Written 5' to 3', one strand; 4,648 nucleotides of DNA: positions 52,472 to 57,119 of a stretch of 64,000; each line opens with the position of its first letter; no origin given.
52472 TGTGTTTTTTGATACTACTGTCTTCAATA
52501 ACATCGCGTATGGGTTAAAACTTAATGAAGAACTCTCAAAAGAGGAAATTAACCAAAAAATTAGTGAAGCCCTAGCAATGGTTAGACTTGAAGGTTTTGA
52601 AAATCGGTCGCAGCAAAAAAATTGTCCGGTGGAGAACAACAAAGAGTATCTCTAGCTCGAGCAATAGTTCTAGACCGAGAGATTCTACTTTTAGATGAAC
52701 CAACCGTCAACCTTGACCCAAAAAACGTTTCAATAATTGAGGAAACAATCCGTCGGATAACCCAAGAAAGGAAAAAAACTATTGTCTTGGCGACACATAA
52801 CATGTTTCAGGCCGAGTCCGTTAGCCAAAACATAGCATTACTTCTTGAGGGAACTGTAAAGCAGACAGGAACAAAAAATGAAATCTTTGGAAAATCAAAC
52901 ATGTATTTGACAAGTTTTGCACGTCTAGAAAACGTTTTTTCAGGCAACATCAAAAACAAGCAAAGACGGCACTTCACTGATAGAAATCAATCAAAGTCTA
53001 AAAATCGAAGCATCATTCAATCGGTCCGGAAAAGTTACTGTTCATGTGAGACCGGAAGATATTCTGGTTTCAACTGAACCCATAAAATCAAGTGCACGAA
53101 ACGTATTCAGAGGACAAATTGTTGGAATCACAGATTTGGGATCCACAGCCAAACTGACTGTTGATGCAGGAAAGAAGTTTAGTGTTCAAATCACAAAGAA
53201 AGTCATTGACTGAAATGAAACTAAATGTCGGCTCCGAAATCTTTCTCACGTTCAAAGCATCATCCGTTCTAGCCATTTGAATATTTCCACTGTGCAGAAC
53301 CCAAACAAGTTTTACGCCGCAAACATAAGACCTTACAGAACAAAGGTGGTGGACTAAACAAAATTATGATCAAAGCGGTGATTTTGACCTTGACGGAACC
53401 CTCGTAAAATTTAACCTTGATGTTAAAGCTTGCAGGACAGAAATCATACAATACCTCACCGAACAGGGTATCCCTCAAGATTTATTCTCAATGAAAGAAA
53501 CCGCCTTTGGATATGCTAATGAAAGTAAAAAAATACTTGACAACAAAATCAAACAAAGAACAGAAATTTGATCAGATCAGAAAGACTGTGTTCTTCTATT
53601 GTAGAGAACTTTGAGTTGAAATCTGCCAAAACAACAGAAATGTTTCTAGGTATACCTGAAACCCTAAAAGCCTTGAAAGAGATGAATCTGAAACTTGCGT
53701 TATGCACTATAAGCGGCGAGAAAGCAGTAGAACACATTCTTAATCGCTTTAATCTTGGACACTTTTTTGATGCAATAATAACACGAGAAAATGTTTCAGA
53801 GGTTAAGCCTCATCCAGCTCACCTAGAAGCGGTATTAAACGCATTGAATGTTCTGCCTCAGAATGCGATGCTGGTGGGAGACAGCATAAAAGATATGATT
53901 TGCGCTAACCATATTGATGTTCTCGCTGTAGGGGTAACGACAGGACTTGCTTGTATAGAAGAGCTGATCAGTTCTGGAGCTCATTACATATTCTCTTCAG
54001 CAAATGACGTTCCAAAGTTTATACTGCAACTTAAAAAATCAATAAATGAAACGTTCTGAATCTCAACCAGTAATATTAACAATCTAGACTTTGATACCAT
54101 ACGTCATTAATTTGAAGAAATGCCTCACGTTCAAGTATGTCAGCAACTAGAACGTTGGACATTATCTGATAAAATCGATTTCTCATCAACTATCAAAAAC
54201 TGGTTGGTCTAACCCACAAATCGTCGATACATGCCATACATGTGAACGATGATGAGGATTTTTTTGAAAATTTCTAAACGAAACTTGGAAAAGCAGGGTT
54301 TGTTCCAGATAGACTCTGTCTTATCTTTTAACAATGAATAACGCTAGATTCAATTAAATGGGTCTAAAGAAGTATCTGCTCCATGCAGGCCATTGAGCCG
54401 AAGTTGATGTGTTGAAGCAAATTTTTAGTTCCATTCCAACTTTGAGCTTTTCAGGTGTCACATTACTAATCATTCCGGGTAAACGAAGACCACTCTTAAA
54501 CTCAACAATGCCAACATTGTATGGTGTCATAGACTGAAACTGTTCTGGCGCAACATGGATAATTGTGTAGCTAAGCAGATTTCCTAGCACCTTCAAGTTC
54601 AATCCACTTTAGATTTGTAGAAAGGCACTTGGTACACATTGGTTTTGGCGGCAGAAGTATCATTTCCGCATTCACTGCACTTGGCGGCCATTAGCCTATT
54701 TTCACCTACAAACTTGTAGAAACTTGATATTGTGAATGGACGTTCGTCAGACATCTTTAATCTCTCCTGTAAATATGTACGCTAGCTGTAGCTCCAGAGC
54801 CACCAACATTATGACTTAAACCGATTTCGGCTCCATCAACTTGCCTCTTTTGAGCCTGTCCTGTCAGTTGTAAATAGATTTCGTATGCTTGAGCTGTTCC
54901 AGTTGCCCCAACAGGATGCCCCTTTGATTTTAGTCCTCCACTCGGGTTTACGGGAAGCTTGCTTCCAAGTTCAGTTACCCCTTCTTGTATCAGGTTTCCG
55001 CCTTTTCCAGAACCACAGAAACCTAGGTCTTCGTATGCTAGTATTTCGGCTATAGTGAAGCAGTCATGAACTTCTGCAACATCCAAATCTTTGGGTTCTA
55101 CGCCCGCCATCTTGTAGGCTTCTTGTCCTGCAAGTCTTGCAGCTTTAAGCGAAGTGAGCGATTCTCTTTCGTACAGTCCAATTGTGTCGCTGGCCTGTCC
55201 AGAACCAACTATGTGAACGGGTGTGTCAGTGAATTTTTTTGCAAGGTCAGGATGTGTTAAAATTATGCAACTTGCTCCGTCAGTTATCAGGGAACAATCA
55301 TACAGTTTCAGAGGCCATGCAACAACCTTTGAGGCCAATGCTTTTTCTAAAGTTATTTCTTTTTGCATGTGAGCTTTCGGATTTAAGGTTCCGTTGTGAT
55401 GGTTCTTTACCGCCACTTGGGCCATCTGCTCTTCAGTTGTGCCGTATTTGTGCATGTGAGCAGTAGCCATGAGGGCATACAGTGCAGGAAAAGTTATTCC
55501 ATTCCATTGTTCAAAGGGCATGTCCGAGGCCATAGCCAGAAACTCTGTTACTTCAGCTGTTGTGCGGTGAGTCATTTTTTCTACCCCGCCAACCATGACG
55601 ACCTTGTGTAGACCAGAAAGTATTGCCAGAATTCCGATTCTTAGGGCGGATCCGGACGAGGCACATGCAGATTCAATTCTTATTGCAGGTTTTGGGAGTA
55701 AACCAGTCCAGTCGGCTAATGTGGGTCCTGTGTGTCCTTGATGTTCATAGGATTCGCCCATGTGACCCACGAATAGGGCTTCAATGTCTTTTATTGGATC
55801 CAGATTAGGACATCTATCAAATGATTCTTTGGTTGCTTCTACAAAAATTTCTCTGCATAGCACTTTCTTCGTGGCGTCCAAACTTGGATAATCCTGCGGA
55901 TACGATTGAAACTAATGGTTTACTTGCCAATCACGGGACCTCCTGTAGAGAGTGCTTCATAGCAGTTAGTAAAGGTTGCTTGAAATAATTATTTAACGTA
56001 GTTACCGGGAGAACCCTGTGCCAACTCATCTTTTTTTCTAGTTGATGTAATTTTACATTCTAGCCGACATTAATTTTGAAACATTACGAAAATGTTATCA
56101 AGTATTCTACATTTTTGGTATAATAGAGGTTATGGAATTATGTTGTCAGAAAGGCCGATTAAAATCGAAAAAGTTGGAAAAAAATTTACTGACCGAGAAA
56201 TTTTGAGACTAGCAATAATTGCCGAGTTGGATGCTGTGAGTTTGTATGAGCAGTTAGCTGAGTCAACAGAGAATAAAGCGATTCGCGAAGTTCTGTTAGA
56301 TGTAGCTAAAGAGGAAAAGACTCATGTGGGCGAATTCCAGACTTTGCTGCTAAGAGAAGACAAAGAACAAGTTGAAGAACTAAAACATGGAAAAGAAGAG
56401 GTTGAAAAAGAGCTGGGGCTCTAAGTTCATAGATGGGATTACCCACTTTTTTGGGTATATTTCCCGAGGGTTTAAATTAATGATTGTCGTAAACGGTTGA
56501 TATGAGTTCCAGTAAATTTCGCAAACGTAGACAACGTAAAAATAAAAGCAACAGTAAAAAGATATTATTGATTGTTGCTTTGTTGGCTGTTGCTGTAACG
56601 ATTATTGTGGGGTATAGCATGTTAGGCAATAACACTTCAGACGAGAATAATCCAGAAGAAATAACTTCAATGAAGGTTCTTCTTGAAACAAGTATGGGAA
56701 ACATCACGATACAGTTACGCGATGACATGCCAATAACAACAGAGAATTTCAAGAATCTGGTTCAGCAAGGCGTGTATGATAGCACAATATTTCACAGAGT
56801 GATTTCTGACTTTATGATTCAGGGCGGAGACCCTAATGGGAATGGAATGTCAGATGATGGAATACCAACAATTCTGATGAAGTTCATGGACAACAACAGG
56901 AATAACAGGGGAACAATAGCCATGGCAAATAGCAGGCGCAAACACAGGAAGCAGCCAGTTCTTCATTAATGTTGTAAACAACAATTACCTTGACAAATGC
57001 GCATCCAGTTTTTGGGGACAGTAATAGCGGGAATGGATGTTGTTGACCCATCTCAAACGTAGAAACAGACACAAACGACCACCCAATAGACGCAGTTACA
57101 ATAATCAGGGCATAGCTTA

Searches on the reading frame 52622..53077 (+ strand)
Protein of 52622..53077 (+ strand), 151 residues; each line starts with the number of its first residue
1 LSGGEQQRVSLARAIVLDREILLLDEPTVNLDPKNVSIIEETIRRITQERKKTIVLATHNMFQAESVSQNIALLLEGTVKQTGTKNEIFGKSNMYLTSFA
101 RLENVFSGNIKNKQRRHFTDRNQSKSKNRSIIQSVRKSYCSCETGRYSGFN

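Call 28: search_protein_families(library=pfam, proteins=[window:52622-53077:+], max_evalue=0.0001)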
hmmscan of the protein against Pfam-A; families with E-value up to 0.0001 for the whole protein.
window:52622-53077:+ (151 aa): 2 families
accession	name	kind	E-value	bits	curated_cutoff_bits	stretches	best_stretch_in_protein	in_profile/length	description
PF00005.33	ABC_tran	-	1.8e-08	35.5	25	1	1-28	109-136/137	ABC transporter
PF13304.12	AAA_21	-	4.4e-06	27.4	27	1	10-61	247-300/304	AAA domain, putative AbiEii toxin, Type IV TA system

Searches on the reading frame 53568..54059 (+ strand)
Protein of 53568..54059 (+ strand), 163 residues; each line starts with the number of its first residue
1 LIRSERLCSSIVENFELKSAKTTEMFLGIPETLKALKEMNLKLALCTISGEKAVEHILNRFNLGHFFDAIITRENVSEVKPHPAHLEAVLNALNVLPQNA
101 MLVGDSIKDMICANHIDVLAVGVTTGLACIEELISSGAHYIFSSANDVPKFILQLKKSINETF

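Call 28: search_protein_families(library=pfam, proteins=[window:53568-54059:+], max_evalue=0.0001)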
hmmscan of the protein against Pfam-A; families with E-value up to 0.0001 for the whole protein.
window:53568-54059:+ (163 aa): 3 families
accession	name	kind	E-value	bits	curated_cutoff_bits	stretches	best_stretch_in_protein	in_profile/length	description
PF13419.12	HAD_2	-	1.3e-25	90.9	23.8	1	11-123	65-178/178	Haloacid dehalogenase-like hydrolase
PF00702.32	Hydrolase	-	5.1e-18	66.6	26.4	1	20-113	94-187/191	haloacid dehalogenase-like hydrolase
PF13242.12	Hydrolase_like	-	1.9e-08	34.5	22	1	80-142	4-69/75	HAD-hyrolase-like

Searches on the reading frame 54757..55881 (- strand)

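Call 28: search_protein_families(library=pfam, proteins=[window:54757-55881:-], max_evalue=0.0001)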
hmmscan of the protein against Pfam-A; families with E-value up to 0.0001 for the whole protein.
window:54757-55881:- (374 aa): 4 families
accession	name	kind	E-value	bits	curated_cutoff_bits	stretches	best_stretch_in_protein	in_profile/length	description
PF22691.2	Thiolase_C_1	-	3.4e-49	166.7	28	1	228-372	1-143/144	Thiolase C-terminal domain-like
PF00108.29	Thiolase_N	-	4e-20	72.7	26.4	1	4-209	18-257/260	Thiolase, N-terminal domain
PF02803.24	Thiolase_C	-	1e-08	35.3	27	1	250-343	26-101/123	Thiolase, C-terminal domain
PF00109.32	ketoacyl-synt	-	1e-05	25.8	20.8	1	65-119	166-220/252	Beta-ketoacyl synthase, N-terminal domain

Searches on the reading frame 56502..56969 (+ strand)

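Call 72: search_protein_families(library=pfam, proteins=[window:56502-56969:+], max_evalue=0.0001)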
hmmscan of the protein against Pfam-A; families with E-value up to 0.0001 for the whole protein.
window:56502-56969:+ (155 aa): 1 family
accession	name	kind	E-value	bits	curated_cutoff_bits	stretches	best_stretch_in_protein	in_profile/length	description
PF00160.26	Pro_isomerase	-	2.6e-23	83.5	21.7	1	59-148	2-100/159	Cyclophilin type peptidyl-prolyl cis-trans isomerase/CLD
